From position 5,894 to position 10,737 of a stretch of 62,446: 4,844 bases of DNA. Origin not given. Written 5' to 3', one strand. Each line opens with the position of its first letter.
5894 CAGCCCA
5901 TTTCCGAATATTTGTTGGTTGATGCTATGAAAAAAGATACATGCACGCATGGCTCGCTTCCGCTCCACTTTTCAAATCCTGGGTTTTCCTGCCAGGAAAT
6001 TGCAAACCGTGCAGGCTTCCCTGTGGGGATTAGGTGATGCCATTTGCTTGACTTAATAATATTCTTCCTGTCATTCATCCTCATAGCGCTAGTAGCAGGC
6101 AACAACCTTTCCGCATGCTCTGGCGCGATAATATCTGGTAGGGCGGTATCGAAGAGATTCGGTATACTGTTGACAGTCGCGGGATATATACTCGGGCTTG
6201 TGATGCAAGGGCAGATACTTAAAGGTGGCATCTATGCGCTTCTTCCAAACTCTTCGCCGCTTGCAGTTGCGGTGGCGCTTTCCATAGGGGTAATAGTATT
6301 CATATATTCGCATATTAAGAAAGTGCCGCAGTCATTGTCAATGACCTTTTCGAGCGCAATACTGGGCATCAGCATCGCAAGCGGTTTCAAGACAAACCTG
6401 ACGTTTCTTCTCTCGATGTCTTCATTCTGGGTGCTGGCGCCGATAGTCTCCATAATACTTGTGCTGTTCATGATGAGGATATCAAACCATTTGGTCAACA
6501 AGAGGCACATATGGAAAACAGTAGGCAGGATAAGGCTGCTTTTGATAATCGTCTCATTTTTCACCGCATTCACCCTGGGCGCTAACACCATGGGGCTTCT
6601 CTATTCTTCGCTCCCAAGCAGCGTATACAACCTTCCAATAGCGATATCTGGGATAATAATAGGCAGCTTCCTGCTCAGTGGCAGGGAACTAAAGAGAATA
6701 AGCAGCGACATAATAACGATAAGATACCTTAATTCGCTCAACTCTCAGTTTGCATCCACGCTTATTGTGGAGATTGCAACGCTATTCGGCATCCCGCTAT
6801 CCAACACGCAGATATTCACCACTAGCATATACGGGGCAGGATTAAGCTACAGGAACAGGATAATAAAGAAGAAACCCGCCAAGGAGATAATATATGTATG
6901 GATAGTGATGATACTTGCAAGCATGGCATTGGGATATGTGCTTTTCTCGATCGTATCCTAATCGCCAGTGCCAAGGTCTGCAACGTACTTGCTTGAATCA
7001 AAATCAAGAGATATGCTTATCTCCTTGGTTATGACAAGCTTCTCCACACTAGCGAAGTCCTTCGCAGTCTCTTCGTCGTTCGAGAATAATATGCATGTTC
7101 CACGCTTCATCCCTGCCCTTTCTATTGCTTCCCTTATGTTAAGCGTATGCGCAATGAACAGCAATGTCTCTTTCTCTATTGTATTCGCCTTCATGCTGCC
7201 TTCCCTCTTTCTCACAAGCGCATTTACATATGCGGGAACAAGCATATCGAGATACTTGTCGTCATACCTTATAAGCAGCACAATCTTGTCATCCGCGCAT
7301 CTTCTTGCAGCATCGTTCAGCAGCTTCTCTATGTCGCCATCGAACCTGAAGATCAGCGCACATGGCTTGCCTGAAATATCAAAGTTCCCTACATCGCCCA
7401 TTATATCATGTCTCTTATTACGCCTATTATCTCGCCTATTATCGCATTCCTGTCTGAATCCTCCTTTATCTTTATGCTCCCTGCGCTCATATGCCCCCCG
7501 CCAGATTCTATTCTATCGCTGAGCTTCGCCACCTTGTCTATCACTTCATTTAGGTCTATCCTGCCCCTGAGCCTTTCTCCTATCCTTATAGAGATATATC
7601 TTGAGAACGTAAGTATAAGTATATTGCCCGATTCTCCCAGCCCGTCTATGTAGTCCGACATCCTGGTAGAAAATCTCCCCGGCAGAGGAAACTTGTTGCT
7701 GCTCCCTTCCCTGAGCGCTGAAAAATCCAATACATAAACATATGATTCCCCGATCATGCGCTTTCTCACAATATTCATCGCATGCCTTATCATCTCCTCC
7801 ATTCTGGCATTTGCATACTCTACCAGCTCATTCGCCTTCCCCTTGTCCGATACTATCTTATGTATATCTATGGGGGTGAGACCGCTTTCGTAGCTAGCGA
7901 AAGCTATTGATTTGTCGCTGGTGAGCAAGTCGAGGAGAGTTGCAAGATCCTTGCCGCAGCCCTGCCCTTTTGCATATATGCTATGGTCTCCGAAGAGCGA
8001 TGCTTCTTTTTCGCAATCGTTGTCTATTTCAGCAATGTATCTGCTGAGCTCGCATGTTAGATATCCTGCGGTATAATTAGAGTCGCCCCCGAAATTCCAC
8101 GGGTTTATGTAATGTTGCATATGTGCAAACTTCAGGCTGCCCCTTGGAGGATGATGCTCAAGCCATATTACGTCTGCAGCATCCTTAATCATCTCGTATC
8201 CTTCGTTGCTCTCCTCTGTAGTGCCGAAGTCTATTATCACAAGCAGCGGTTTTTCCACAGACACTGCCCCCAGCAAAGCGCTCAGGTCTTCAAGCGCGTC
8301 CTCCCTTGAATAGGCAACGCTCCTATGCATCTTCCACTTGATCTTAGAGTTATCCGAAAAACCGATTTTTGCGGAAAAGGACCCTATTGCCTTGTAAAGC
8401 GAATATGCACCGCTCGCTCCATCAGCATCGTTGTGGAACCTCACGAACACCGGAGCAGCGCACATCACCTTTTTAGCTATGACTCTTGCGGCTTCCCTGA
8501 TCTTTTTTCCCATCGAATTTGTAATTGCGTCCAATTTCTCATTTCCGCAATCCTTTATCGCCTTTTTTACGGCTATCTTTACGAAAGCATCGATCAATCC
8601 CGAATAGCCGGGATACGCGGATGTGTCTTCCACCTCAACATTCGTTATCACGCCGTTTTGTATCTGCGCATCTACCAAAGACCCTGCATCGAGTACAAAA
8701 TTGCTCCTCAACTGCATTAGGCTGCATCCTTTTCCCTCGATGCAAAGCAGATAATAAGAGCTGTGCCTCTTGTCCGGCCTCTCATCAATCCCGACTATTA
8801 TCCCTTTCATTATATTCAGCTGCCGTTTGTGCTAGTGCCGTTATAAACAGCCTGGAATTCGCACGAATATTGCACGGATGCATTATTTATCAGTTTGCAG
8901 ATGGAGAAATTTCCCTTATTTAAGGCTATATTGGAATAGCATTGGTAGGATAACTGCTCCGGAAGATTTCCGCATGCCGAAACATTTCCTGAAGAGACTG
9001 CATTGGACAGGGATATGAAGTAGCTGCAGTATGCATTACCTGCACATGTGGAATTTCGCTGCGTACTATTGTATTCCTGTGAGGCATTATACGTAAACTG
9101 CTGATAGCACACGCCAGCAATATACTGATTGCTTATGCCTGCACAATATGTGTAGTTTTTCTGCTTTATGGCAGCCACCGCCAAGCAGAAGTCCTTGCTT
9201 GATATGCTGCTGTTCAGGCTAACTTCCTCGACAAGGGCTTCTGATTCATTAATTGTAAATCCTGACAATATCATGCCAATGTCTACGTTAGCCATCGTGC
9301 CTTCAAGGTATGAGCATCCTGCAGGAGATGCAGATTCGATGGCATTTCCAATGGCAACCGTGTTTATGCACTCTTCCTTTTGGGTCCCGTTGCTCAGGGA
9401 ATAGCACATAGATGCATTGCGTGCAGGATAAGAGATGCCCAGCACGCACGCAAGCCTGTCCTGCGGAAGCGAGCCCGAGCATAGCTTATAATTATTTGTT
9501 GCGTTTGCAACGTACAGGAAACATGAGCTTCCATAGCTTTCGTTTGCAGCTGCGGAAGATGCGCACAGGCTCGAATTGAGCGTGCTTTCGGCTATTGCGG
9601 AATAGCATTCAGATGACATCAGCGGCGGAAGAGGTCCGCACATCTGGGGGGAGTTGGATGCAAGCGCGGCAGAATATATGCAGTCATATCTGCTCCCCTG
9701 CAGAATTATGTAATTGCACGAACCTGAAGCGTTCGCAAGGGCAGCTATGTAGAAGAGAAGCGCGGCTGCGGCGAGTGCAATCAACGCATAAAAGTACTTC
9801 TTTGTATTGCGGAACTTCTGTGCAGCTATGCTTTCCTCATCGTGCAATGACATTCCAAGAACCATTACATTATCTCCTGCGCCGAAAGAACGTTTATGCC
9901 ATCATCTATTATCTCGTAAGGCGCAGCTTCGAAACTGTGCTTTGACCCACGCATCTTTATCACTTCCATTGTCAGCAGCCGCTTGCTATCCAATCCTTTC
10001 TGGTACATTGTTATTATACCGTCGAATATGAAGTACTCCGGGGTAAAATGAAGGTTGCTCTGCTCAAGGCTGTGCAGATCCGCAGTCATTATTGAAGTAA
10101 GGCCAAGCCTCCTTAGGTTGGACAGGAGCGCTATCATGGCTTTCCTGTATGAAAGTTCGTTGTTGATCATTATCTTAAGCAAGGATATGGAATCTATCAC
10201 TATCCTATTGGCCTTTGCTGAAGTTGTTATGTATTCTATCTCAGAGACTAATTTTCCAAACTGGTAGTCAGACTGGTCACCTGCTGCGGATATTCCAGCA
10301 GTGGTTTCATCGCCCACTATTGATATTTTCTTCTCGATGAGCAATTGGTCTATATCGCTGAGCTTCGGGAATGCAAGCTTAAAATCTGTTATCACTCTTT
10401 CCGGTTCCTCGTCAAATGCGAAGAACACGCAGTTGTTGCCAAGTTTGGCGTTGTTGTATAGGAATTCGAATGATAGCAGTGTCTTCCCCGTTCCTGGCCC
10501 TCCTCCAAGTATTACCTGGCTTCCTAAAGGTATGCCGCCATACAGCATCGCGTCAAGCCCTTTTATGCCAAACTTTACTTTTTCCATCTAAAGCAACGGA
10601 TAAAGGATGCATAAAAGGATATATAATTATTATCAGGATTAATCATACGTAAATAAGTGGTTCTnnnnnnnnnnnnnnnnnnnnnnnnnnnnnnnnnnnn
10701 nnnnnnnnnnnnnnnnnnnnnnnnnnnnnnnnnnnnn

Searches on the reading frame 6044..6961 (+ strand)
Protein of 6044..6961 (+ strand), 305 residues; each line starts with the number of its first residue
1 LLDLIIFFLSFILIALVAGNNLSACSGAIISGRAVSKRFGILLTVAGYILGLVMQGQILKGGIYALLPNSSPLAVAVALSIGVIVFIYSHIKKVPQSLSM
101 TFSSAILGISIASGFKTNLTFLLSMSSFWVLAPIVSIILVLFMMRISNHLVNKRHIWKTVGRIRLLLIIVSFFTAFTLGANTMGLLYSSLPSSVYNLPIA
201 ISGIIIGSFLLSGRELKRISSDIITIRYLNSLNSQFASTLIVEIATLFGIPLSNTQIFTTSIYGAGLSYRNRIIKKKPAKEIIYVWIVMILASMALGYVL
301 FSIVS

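Call 29: search_protein_families(library=pfam, proteins=[window:6044-6961:+], max_evalue=0.001)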
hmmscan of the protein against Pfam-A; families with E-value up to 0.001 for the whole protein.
window:6044-6961:+ (305 aa): 1 family
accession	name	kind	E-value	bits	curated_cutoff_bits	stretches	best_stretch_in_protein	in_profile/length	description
PF01384.25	PHO4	-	3.9e-22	79.1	33.7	1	20-297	4-350/350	Phosphate transporter family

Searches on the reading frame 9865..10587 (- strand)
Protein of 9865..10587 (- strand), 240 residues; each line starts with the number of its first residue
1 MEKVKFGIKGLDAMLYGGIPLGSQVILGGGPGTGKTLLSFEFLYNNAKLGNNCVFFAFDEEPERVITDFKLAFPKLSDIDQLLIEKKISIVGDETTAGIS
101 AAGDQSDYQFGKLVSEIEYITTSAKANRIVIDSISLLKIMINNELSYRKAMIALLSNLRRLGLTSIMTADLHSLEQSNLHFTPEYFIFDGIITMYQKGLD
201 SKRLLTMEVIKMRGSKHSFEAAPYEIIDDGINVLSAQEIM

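Call 29: search_protein_families(library=pfam, proteins=[window:9865-10587:-], max_evalue=0.001)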
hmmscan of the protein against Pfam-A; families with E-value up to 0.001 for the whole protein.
window:9865-10587:- (240 aa): 2 families
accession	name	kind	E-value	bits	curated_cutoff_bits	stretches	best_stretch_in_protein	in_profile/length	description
PF06745.19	ATPase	-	2.4e-51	174.8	26.6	1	4-237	1-230/231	KaiC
PF03796.21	DnaB_C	-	0.00043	20.2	27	0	4-139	2-143/255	DnaB-like helicase C terminal domain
